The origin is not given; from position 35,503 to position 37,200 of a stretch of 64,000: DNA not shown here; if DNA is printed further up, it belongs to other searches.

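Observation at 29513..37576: RiPP gene cluster: two unrelated Nif11-leader precursors, one rSAM/SPASM maturase, and the HlyD + C39-ABC + ABC export trio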

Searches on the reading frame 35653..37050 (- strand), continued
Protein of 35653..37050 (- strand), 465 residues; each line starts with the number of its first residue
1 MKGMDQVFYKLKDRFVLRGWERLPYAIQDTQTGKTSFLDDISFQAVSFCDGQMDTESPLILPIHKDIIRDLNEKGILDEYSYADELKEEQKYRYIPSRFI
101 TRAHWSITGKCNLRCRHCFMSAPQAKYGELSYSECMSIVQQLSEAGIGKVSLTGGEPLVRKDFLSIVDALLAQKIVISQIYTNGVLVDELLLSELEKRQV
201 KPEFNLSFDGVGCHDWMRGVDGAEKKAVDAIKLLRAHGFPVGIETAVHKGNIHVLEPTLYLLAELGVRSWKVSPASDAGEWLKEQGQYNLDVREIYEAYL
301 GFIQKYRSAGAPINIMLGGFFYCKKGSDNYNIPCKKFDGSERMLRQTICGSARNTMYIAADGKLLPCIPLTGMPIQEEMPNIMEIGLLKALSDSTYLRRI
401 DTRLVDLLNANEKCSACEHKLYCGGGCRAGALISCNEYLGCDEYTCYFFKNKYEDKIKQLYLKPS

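Call 67: list_cluster_members(proteins=[P0001, P0121, P0135, P0134, P0126])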
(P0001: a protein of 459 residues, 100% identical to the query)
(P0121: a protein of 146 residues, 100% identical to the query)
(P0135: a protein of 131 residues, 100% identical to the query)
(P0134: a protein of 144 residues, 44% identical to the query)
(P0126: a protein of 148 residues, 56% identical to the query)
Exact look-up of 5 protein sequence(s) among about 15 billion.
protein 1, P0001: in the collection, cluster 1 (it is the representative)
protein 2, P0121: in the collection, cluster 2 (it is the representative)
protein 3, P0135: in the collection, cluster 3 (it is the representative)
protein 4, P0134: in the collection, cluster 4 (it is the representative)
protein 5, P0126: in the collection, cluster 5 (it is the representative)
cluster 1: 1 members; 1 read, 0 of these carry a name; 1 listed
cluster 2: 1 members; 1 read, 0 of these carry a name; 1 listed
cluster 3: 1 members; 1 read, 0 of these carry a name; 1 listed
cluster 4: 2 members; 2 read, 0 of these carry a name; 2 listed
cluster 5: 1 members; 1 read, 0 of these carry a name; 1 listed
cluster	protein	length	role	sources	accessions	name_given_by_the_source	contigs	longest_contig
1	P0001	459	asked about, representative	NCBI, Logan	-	-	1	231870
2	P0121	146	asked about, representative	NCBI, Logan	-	-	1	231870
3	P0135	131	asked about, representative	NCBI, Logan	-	-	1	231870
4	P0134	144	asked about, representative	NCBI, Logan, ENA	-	-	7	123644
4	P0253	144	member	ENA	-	-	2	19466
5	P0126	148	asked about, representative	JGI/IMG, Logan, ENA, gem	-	-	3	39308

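Call 77: search_protein_families(library=ncbifam, alignment_id=A1, max_evalue=1e-10)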
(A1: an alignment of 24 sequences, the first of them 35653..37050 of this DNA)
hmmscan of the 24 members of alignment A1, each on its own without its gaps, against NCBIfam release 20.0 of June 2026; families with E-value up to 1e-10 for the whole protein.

A. member 1, window:35653-37050:- (465 aa): 38 families (the best 25 are shown)
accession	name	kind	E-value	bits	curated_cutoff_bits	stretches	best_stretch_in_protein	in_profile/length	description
TIGR04250.1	SCM_rSAM_ScmE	equivalog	3.1e-36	125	400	1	106-432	8-332/358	SynChlorMet cassette radical SAM/SPASM protein ScmE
NF045574.1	sacti_mat_StsB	exception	1.2e-30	106.8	625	1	98-285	93-279/466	StsB family radical SAM/SPASM domain sactipeptide maturase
TIGR04053.2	TIGR04053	equivalog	2.5e-30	106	395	1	104-272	11-183/366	TIGR04053 family radical SAM/SPASM domain-containing protein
TIGR04545.1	rSAM_ahbD_hemeb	equivalog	7.3e-30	104.5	500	1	105-447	4-337/339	heme b synthase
NF050035.1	rSAM_WgK_link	exception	2.3e-29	102.5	650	1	106-272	14-181/367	radical SAM/SPASM peptide maturase WgkB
TIGR04103.1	rSAM_nif11_3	equivalog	1.9e-27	96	725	1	100-434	4-332/412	nif11-class peptide radical SAM maturase 3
TIGR04051.1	rSAM_NirJ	equivalog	5e-27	94.8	515.45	1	105-281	6-182/354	heme d1 biosynthesis radical SAM protein NirJ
TIGR04347.1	pseudo_SAM_Halo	equivalog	3e-26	92.6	525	1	78-272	17-209/390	TIGR04347 family pseudo-SAM/SPASM protein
TIGR04055.1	rSAM_NirJ2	equivalog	3.4e-25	89.3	500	1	105-447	4-324/326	putative heme d1 biosynthesis radical SAM protein NirJ2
TIGR04054.1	rSAM_NirJ1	equivalog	4.7e-25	88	650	1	104-264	39-199/387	putative heme d1 biosynthesis radical SAM protein NirJ1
TIGR04303.1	GeoRSP_rSAM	equivalog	4.2e-23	82.4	400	1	104-438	8-317/325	GeoRSP system radical SAM/SPASM protein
TIGR03913.1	rad_SAM_trio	equivalog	7.6e-23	80.6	591.75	1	86-429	8-337/477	GDL motif peptide-associated radical SAM/SPASM maturase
TIGR03962.1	mycofact_rSAM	equivalog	2.3e-22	79.7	265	1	104-263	15-174/339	mycofactocin radical SAM maturase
TIGR02109.1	PQQ_syn_pqqE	equivalog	3.2e-22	79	381.35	1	107-272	13-179/358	pyrroloquinoline quinone biosynthesis protein PqqE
TIGR04546.1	rSAM_ahbC_deAc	equivalog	2.9e-21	75.7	650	1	104-262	42-200/390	12,18-didecarboxysiroheme deacetylase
NF047865.1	rSAM_PapB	equivalog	7.3e-17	61.6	340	1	107-429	9-318/330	PapB family radical SAM/SPASM ranthipeptide maturase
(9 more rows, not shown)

B. families by the number of members that match (of 24 scanned): 53 families (the first 25 are shown)
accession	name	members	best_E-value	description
TIGR04250.1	SCM_rSAM_ScmE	24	7.5e-38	SynChlorMet cassette radical SAM/SPASM protein ScmE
TIGR04545.1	rSAM_ahbD_hemeb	24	1.1e-36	heme b synthase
TIGR04053.2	TIGR04053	24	1.8e-34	TIGR04053 family radical SAM/SPASM domain-containing protein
TIGR04103.1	rSAM_nif11_3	24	5e-34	nif11-class peptide radical SAM maturase 3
NF045574.1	sacti_mat_StsB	24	7.8e-34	StsB family radical SAM/SPASM domain sactipeptide maturase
TIGR04051.1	rSAM_NirJ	24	1.7e-32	heme d1 biosynthesis radical SAM protein NirJ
NF050035.1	rSAM_WgK_link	24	3.9e-32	radical SAM/SPASM peptide maturase WgkB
TIGR04054.1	rSAM_NirJ1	24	3.3e-31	putative heme d1 biosynthesis radical SAM protein NirJ1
TIGR03962.1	mycofact_rSAM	24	6.1e-31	mycofactocin radical SAM maturase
TIGR04347.1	pseudo_SAM_Halo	24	2.9e-30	TIGR04347 family pseudo-SAM/SPASM protein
TIGR04055.1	rSAM_NirJ2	24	3.2e-29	putative heme d1 biosynthesis radical SAM protein NirJ2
TIGR04546.1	rSAM_ahbC_deAc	24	7e-29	12,18-didecarboxysiroheme deacetylase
TIGR03913.1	rad_SAM_trio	24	1.2e-28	GDL motif peptide-associated radical SAM/SPASM maturase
TIGR04303.1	GeoRSP_rSAM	24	9e-28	GeoRSP system radical SAM/SPASM protein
TIGR02109.1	PQQ_syn_pqqE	24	2.6e-27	pyrroloquinoline quinone biosynthesis protein PqqE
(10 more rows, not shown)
